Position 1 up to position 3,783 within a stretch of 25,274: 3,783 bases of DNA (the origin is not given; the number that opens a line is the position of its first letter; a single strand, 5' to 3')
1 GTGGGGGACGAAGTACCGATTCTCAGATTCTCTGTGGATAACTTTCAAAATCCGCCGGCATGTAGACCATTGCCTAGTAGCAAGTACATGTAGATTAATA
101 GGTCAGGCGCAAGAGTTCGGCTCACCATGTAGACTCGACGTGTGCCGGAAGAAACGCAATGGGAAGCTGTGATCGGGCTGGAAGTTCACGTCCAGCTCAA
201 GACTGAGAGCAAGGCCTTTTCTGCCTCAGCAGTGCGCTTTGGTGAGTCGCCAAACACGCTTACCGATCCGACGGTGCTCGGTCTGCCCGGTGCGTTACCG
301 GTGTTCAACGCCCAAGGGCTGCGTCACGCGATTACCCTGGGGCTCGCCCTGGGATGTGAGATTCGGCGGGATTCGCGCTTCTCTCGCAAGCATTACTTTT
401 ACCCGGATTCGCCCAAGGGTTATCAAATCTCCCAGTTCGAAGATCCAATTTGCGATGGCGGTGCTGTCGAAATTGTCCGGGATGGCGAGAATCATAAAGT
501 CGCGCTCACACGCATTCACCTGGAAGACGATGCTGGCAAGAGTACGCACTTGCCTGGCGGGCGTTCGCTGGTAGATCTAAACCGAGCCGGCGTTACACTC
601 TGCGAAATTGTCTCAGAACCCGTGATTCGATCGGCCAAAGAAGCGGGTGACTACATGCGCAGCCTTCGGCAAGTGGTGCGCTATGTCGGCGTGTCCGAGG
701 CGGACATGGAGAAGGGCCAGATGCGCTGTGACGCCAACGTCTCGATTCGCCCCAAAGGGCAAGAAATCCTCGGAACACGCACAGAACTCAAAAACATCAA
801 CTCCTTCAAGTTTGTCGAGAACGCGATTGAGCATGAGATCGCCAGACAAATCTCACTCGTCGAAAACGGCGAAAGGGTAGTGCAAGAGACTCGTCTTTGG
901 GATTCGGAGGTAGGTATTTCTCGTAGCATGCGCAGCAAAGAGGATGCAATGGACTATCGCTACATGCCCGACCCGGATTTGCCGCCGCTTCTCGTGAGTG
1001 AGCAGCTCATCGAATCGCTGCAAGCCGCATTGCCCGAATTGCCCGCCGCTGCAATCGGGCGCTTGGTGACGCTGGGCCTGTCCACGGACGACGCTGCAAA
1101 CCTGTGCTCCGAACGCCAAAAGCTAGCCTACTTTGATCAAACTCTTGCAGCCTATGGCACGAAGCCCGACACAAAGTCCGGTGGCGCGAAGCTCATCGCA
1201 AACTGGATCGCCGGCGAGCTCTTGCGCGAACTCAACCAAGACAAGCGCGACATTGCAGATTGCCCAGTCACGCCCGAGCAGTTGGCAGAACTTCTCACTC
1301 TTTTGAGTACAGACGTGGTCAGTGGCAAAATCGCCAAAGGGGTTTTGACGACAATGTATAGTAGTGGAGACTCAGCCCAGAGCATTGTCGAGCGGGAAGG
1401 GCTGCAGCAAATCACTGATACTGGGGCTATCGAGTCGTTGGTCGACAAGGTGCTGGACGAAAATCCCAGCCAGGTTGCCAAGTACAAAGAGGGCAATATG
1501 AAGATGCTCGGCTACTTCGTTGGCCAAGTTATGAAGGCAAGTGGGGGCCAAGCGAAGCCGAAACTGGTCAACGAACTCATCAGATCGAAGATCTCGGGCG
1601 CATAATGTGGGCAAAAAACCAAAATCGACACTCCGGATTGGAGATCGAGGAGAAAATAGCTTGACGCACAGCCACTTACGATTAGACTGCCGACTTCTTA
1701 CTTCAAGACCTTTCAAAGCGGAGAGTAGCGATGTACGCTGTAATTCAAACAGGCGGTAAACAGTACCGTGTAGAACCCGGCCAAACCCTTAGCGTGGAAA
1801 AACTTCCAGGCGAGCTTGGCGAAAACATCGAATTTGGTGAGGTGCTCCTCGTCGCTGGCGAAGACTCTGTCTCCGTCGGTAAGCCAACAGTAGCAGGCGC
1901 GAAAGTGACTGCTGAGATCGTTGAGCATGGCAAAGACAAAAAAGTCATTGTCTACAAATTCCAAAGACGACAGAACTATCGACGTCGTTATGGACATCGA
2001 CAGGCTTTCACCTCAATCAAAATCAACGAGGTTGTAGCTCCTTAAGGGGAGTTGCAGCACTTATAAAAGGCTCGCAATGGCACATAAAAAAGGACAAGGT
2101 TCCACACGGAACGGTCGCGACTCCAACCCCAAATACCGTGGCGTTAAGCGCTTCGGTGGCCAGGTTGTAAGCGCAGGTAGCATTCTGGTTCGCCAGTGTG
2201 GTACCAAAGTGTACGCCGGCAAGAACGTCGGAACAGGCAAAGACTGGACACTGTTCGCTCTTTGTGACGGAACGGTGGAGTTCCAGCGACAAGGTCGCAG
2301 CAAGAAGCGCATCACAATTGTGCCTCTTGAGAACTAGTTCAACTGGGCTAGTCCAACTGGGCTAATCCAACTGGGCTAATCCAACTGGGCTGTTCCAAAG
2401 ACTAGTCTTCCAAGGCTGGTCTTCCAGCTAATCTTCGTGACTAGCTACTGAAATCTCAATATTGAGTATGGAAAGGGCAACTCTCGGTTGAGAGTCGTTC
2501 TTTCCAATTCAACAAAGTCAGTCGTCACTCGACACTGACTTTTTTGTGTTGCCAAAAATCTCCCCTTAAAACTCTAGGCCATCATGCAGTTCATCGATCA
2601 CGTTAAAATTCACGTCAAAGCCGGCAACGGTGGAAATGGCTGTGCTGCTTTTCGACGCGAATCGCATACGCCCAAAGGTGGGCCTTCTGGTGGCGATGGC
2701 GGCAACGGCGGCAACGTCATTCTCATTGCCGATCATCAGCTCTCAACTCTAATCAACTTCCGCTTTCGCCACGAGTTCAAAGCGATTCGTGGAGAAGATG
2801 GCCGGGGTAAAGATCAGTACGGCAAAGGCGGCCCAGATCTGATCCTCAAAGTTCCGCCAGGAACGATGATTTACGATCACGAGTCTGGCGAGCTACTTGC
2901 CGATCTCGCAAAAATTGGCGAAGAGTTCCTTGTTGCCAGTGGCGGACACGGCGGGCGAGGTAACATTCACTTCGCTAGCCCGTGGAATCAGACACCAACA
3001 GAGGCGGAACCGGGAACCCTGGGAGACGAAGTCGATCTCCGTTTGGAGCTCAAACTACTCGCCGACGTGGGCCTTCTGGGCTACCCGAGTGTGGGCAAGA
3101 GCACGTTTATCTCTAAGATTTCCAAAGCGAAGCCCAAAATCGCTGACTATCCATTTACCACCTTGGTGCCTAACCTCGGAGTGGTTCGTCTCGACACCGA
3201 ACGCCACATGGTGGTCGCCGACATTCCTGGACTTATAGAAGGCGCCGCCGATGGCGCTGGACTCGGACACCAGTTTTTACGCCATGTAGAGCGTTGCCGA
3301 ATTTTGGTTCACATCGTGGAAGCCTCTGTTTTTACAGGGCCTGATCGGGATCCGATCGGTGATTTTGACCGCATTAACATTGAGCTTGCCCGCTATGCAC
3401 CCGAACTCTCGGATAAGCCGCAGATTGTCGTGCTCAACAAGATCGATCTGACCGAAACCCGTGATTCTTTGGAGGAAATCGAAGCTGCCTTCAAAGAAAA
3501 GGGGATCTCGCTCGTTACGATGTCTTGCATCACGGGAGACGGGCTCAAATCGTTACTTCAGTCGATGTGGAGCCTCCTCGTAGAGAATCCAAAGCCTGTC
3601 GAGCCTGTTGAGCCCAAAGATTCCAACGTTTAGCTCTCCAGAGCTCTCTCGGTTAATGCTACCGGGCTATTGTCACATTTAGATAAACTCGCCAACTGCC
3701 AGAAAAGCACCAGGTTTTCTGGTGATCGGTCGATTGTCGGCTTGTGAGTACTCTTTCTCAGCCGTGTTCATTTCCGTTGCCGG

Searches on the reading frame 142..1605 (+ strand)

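Call 6: search_protein_families(library=pfam, proteins=[window:142-1605:+], max_evalue=0.001)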
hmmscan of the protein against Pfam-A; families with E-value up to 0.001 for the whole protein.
window:142-1605:+ (487 aa): 2 families
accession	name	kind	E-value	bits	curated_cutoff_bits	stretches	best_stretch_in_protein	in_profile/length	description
PF02934.20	GatB_N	-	2.8e-113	378.1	23.4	1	10-291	2-277/277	GatB/GatE catalytic domain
PF02637.23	GatB_Yqey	-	8.6e-50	168.9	27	1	347-484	11-148/148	GatB domain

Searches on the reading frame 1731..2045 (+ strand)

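Call 6: search_protein_families(library=pfam, proteins=[window:1731-2045:+], max_evalue=0.001)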
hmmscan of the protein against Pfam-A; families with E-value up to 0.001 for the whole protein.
window:1731-2045:+ (104 aa): 1 family
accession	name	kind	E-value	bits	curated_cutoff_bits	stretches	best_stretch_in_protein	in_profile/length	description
PF00829.26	Ribosomal_L21p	-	1.2e-41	141.3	27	1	1-101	1-99/99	Ribosomal prokaryotic L21 protein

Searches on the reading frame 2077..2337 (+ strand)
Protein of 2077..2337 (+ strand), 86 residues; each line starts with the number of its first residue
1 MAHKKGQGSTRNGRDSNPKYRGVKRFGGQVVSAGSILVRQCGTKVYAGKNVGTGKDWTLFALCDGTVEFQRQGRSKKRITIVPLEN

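Call 6: search_protein_families(library=pfam, proteins=[window:2077-2337:+], max_evalue=0.001)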
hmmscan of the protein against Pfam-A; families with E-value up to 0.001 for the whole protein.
window:2077-2337:+ (86 aa): 1 family
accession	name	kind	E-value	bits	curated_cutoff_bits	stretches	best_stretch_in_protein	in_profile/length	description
PF01016.24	Ribosomal_L27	-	2.3e-35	120.9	20.5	1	2-79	1-77/79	Ribosomal L27 protein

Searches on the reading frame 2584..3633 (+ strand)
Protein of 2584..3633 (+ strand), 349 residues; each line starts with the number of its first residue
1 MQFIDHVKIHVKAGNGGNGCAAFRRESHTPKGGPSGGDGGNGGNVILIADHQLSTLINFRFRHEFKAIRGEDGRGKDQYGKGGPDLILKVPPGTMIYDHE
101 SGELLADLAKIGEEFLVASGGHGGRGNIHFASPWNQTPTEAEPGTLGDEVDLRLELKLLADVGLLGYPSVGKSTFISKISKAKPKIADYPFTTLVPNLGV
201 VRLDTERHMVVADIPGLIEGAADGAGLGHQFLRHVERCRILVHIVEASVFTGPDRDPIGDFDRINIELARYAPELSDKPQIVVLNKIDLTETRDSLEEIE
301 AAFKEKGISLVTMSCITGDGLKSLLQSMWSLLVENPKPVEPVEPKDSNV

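Call 6: search_protein_families(library=pfam, proteins=[window:2584-3633:+], max_evalue=0.001)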
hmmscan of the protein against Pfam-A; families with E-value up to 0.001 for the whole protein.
window:2584-3633:+ (349 aa): 6 families
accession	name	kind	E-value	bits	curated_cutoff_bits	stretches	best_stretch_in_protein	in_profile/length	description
PF01018.28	GTP1_OBG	-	2.6e-60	203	27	1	4-158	1-155/155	GTP1/OBG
PF01926.29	MMR_HSR1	-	1.9e-24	86.4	21.9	1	161-286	1-113/113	50S ribosome-binding GTPase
PF02421.24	FeoB_N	-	6.9e-10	39.1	27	1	162-327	3-155/156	Ferrous iron transport protein B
PF03193.22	RsgA_GTPase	-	1.9e-05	25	30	0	279-327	55-103/174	RsgA GTPase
PF00009.33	GTP_EFTU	-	0.00051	20.1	26.5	0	278-330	122-184/188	Elongation factor Tu GTP binding domain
PF16897.10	MMR_HSR1_Xtn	-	0.00064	20.1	35.2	1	279-332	57-104/106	C-terminal region of MMR_HSR1 domain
